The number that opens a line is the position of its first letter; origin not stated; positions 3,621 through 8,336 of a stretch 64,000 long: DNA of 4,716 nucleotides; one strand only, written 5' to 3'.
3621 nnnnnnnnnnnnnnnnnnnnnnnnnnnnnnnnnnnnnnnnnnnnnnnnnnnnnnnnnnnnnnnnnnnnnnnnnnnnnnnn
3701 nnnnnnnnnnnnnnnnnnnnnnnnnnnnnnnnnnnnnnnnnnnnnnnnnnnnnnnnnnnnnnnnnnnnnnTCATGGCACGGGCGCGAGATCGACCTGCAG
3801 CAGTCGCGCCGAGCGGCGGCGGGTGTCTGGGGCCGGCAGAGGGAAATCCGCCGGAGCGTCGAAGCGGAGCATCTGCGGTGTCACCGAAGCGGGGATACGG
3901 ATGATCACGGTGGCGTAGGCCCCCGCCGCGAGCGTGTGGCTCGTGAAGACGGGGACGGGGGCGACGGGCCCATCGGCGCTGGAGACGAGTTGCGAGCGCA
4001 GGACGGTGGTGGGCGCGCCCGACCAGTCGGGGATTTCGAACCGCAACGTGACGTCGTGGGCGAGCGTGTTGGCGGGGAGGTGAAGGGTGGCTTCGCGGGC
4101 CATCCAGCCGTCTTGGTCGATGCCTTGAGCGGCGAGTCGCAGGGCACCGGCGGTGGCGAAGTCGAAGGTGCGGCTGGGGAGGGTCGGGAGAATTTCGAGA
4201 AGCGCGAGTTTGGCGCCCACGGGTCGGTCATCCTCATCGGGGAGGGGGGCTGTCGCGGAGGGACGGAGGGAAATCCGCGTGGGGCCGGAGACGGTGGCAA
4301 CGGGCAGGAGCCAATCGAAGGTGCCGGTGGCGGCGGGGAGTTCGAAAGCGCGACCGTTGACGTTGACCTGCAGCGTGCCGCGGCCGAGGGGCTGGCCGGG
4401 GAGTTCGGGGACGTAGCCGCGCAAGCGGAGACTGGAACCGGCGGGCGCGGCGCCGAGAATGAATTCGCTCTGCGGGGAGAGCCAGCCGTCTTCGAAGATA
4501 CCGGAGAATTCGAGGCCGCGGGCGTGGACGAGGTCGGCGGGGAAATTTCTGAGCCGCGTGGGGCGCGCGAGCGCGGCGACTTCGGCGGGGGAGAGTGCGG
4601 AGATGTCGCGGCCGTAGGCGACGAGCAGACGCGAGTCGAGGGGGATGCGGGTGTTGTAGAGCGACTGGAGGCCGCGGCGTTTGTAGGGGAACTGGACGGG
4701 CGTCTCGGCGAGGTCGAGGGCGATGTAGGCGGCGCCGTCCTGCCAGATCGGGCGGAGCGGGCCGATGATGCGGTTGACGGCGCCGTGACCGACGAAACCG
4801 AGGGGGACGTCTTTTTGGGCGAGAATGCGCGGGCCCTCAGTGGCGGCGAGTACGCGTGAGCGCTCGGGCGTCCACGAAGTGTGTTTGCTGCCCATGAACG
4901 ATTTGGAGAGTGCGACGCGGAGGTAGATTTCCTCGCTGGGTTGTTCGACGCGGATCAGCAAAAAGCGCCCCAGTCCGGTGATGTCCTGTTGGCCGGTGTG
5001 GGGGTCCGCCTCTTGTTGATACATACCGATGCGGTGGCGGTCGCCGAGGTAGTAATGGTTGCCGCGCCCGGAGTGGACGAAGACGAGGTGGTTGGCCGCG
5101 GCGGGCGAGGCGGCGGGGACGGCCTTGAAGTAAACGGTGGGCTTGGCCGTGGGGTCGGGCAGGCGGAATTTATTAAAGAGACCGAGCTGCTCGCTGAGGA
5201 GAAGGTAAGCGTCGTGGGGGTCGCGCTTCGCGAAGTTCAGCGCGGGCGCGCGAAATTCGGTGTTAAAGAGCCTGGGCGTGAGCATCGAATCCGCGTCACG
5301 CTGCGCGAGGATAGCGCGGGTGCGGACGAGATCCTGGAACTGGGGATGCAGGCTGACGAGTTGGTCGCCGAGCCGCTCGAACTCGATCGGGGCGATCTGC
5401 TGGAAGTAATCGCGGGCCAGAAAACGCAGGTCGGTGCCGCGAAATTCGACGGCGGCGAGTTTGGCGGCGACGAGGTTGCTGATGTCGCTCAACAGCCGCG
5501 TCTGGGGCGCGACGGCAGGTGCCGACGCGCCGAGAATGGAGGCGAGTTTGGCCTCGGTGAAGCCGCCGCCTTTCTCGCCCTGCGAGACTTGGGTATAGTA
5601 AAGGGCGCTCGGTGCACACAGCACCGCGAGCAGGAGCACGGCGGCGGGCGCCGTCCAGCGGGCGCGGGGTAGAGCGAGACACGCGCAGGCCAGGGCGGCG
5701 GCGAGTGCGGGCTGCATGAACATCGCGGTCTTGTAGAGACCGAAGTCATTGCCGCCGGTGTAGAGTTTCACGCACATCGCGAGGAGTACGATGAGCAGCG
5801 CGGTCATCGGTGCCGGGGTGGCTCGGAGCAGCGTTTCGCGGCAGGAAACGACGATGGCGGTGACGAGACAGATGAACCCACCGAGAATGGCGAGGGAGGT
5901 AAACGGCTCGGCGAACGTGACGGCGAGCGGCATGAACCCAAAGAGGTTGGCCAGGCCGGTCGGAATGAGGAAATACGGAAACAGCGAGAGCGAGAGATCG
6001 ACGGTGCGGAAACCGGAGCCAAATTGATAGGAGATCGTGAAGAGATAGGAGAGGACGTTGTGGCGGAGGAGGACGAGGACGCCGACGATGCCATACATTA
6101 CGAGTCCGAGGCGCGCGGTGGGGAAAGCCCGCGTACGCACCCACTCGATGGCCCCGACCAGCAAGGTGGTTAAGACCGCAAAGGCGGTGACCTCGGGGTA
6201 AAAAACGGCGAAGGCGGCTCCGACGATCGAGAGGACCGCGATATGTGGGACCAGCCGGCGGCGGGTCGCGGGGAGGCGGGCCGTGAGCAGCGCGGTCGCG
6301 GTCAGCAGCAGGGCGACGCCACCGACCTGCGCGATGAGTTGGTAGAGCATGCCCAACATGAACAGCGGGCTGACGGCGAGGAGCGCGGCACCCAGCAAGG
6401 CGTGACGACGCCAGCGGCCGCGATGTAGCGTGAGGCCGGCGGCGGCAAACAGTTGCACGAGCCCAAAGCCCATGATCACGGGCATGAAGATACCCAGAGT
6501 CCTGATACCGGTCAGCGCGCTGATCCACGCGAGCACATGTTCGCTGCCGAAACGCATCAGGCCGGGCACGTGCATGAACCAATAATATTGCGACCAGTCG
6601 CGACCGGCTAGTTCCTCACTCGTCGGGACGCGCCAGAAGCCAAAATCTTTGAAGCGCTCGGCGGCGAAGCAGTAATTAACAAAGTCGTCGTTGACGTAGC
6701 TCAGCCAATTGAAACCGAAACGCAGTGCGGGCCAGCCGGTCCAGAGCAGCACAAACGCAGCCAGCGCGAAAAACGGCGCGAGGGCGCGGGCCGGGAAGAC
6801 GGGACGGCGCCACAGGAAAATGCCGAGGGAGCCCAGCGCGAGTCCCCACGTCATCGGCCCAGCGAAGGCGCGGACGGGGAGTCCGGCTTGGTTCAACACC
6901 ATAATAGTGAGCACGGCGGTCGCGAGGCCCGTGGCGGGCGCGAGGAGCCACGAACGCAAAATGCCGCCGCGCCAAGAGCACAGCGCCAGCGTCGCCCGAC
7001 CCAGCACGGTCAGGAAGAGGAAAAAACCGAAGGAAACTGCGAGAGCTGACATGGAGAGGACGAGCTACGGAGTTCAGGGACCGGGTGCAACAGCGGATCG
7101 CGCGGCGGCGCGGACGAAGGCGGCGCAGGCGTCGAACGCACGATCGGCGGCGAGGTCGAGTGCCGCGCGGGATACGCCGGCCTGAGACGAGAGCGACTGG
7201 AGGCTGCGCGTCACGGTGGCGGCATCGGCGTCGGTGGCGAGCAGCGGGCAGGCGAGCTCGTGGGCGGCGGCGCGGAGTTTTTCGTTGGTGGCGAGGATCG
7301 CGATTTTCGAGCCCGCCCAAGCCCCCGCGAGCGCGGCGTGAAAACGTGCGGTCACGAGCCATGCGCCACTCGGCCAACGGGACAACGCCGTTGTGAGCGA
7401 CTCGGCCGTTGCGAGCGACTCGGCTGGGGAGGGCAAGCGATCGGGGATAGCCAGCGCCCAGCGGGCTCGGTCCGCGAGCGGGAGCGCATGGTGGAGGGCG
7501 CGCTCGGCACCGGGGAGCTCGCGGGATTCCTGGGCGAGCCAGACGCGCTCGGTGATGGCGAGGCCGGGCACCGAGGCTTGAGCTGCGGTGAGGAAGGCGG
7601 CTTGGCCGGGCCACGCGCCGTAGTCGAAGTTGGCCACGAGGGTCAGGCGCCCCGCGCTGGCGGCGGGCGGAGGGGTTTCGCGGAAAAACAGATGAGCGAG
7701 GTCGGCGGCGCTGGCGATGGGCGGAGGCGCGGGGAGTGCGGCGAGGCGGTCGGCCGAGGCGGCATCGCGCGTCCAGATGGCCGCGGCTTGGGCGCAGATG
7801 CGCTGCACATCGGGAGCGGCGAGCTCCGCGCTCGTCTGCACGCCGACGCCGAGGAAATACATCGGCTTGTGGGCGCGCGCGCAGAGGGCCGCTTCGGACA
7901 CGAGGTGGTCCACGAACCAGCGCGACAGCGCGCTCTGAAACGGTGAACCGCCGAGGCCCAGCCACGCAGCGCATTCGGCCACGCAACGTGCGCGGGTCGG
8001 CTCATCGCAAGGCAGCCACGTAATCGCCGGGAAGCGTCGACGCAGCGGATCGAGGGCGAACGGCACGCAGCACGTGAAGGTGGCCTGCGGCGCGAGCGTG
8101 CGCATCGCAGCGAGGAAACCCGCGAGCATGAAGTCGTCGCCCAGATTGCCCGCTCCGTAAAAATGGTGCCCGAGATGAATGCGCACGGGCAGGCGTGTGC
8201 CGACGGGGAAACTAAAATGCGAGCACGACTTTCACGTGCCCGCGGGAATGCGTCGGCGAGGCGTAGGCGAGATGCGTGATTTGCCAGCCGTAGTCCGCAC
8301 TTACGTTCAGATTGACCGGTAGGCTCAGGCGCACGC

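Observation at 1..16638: TPS secretion pair whose tpsB gene heads a glycosyltransferase gene string: candidate dedicated glycosylation system for a giant exoprotein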

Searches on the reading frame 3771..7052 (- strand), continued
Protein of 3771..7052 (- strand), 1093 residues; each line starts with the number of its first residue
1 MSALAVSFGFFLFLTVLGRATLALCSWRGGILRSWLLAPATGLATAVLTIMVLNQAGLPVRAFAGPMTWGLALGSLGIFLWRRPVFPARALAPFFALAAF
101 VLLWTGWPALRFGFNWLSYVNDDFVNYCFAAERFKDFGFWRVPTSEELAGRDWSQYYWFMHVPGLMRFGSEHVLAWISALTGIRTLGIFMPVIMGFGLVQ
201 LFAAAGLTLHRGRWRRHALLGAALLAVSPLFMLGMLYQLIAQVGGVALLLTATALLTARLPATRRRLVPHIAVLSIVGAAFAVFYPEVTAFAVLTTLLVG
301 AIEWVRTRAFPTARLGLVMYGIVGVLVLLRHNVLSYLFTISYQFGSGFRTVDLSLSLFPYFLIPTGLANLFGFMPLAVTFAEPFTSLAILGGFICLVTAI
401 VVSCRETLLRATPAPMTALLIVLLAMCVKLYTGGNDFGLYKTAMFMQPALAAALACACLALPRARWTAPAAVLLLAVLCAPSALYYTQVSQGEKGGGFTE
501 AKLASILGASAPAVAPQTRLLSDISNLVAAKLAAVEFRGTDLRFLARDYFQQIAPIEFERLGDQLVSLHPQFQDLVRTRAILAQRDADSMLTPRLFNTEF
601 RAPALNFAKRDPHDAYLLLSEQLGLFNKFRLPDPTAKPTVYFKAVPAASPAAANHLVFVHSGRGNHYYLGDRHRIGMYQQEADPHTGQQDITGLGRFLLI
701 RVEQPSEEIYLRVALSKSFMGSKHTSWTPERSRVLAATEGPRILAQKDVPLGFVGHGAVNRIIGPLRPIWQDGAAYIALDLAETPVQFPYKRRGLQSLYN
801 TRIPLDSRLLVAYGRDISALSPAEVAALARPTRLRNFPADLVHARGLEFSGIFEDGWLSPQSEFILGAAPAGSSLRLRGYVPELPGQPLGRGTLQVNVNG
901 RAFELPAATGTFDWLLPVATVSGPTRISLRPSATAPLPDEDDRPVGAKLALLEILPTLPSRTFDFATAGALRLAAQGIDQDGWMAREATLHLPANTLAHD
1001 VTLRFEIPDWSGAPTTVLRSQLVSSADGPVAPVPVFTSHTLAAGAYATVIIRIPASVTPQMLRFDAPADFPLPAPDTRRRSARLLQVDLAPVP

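Call 97: find_encoding_contigs(protein=P0114, flank=10000, max_places=1)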
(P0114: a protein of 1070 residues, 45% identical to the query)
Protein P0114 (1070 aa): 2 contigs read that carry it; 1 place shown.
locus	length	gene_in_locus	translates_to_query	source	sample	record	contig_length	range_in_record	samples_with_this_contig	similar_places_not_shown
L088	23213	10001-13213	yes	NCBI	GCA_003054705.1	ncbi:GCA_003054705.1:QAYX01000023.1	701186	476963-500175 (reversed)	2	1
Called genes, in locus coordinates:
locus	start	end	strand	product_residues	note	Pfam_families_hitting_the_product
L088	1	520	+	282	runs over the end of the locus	PF01061:ABC2_membrane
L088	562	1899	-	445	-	PF00005:ABC_tran, PF14524:Wzt_C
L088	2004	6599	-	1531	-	PF05860:TPS, PF18886:DUF5649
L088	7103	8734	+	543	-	PF08479:POTRA_2 (weak), PF03865:ShlB, PF01103:Omp85 (weak)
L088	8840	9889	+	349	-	PF04230:PS_pyruv_trans (weak)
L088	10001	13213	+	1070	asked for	-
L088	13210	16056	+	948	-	PF01075:Glyco_transf_9, PF00535:Glycos_transf_2, PF13641:Glyco_tranf_2_3 (weak)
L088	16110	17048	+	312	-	PF00535:Glycos_transf_2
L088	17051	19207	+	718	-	-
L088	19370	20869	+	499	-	-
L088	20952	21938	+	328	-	PF01073:3Beta_HSD, PF01370:Epimerase, PF02719:Polysacc_synt_2 (weak), PF04321:RmlD_sub_bind, PF05368:NmrA (faint), PF07993:NAD_binding_4 (weak), PF13460:NAD_binding_10, PF16363:GDP_Man_Dehyd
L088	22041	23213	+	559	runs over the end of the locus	-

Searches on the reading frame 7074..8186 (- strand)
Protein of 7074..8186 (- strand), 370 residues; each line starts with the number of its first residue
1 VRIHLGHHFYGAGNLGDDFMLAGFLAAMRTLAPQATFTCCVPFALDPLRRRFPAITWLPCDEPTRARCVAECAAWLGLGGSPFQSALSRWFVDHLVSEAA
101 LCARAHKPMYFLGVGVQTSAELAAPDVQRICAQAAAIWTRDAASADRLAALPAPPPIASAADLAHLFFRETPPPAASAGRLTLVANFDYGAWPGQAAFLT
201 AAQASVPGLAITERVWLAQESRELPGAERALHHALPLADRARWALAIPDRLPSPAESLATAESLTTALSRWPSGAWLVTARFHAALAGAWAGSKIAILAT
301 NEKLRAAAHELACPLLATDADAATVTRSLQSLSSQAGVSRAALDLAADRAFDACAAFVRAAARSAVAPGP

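Call 3: search_protein_families(library=pfam, proteins=[window:7074-8186:-], max_evalue=0.01)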
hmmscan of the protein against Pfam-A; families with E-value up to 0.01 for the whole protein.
window:7074-8186:- (370 aa): 1 family
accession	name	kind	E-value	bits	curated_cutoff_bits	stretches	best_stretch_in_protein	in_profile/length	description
PF04230.19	PS_pyruv_trans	-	4.8e-05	23.8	25.3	1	14-177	1-164/280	Polysaccharide pyruvyl transferase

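Call 13: find_encoding_contigs(protein=window:7074-8186:-, flank=10000, max_places=6)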
Protein window:7074-8186:- (370 aa): 23 contigs read that carry it; 6 places shown.
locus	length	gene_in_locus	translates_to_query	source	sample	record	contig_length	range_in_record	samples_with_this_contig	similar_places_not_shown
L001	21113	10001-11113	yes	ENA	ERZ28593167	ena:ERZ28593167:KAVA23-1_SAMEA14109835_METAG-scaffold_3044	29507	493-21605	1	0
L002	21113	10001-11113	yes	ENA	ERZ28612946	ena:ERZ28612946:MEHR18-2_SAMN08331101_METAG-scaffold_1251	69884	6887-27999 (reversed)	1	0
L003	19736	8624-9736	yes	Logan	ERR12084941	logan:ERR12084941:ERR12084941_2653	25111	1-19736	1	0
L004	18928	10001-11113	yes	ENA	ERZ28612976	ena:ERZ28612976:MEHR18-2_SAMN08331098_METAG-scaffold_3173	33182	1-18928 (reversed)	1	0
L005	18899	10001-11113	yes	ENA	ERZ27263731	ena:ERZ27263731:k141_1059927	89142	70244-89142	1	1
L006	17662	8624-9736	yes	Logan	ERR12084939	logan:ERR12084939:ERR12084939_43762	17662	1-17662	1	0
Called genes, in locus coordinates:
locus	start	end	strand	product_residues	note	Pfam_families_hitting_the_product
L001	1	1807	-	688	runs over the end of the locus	PF13424:TPR_12 (weak), PF13432:TPR_16 (weak), PF13424:TPR_12 (weak), PF14559:TPR_19 (weak), PF13432:TPR_16, PF00515:TPR_1 (weak), PF13424:TPR_12 (weak), PF13424:TPR_12, +24 more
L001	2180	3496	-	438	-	PF18886:DUF5649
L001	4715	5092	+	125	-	-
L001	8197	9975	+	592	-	PF08479:POTRA_2 (faint), PF03865:ShlB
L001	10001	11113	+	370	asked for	-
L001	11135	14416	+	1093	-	-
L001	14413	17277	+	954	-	PF01075:Glyco_transf_9, PF00535:Glycos_transf_2, PF13641:Glyco_tranf_2_3 (weak)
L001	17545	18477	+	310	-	PF00535:Glycos_transf_2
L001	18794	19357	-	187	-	-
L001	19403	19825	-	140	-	-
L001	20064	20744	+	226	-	-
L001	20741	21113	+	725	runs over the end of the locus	-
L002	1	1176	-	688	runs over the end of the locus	PF13424:TPR_12 (weak), PF13432:TPR_16 (weak), PF13424:TPR_12 (weak), PF14559:TPR_19 (weak), PF13432:TPR_16, PF00515:TPR_1 (weak), PF13424:TPR_12 (weak), PF13424:TPR_12, +24 more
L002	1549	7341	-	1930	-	PF18886:DUF5649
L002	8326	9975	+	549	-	PF08479:POTRA_2 (faint), PF03865:ShlB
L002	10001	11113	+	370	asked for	-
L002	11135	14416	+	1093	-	-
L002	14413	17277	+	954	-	PF01075:Glyco_transf_9, PF00535:Glycos_transf_2, PF13641:Glyco_tranf_2_3 (weak)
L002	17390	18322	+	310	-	PF00535:Glycos_transf_2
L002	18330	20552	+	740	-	-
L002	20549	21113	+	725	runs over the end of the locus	-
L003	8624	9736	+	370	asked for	-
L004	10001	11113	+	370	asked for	-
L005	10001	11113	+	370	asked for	-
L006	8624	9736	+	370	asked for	-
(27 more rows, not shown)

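Call 24: search_solved_structures(query=window:7074-8186:-, max_evalue=10)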
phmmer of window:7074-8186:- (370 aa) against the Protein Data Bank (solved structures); distinct sequences matched with E-value up to 10: 1.
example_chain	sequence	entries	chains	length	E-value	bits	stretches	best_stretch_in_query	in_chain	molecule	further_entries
2ca1_A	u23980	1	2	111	1.6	11.3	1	13-72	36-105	NUCLEOCAPSID PROTEIN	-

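Call 34: search_protein_families(library=ncbifam, proteins=[L002:17390-18322:+, L002:18330-20552:+, window:7074-8186:-], max_evalue=0.01)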
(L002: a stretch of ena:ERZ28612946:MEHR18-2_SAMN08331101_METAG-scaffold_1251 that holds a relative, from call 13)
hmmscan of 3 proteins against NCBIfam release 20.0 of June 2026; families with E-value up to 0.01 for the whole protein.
L002:17390-18322:+ (310 aa): 16 families
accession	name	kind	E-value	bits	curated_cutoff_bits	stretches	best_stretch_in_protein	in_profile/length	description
NF047588.1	GlcsyltransPgfSStrep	equivalog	2.2e-74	250.5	500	1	1-305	1-305/308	glycosyltransferase PgfS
NF007986.1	PRK10714.1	equivalog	2.5e-43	148.3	529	1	3-304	8-310/316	undecaprenyl-phosphate 4-deoxy-4-formamido-L-arabinose transferase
TIGR03937.1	PgaC_IcaA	equivalog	1.9e-09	37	422.3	1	3-130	47-166/407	poly-beta-1,6-N-acetyl-D-glucosamine synthase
NF007482.0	PRK10073.1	equivalog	4.3e-08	32.5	423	1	2-106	7-107/334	glycosyltransferase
NF050050.1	ProtGlycPglI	equivalog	1.2e-07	31.4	500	1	3-117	4-116/306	GalNAc(5)-diNAcBac-PP-undecaprenol beta-1,3-glucosyltransferase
NF041875.1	EPS_EpsD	equivalog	2.6e-06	27.1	370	1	3-116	1-111/325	exopolysaccharide biosynthesis glycosyltransferase EpsD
TIGR04283.1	glyco_like_mftF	equivalog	4.7e-06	26.4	182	1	3-96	1-84/221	TIGR04283 family arsenosugar biosynthesis glycosyltransferase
NF045692.1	OglycostaseCruG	equivalog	1.2e-05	24.4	600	1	3-116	43-160/386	2'-O-glycosyltransferase CruG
NF047683.1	TeichurnBiosyTuaG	equivalog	1.4e-05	24.9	400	1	2-99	7-101/252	teichuronic acid biosynthesis protein TuaG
TIGR03965.1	mycofact_glyco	equivalog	4.6e-05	22.5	280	1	4-110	77-180/467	mycofactocin biosynthesis glycosyltransferase MftF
TIGR04182.1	glyco_TIGR04182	equivalog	0.00014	21.4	325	1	4-294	3-289/293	S-layer glycoprotein N-glycosyltransferase AglJ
NF038302.1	EPS_HpsE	equivalog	0.00014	21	300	1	3-94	3-96/307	hormogonium polysaccharide biosynthesis glycosyltransferase HpsE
NF058614.1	PPMAGASynPpgS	equivalog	0.00078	18.9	370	1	5-168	4-165/226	polyprenyl-phospho-N-acetylgalactosaminyl synthase PpgS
NF041391.1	DPhHxTase_Halo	equivalog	0.0015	17.6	375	1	10-131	4-117/213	dolichyl-phosphate hexose transferase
TIGR04242.1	nodulat_NodC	equivalog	0.0051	15.8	550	1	5-123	52-171/395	chitooligosaccharide synthase NodC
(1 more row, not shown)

L002:18330-20552:+ (740 aa): 0 families

window:7074-8186:- (370 aa): 1 family
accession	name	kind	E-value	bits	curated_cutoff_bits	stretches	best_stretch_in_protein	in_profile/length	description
TIGR03609.1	S_layer_CsaB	equivalog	2.1e-11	43.7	213.1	1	9-320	7-298/301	polysaccharide pyruvyl transferase CsaB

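Call 52: search_protein_families(library=pfam, proteins=[L002:18330-20552:+], max_evalue=0.01)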
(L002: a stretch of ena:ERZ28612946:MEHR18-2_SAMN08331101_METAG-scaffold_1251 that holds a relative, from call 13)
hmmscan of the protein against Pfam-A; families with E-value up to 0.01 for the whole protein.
L002:18330-20552:+ (740 aa): 0 families
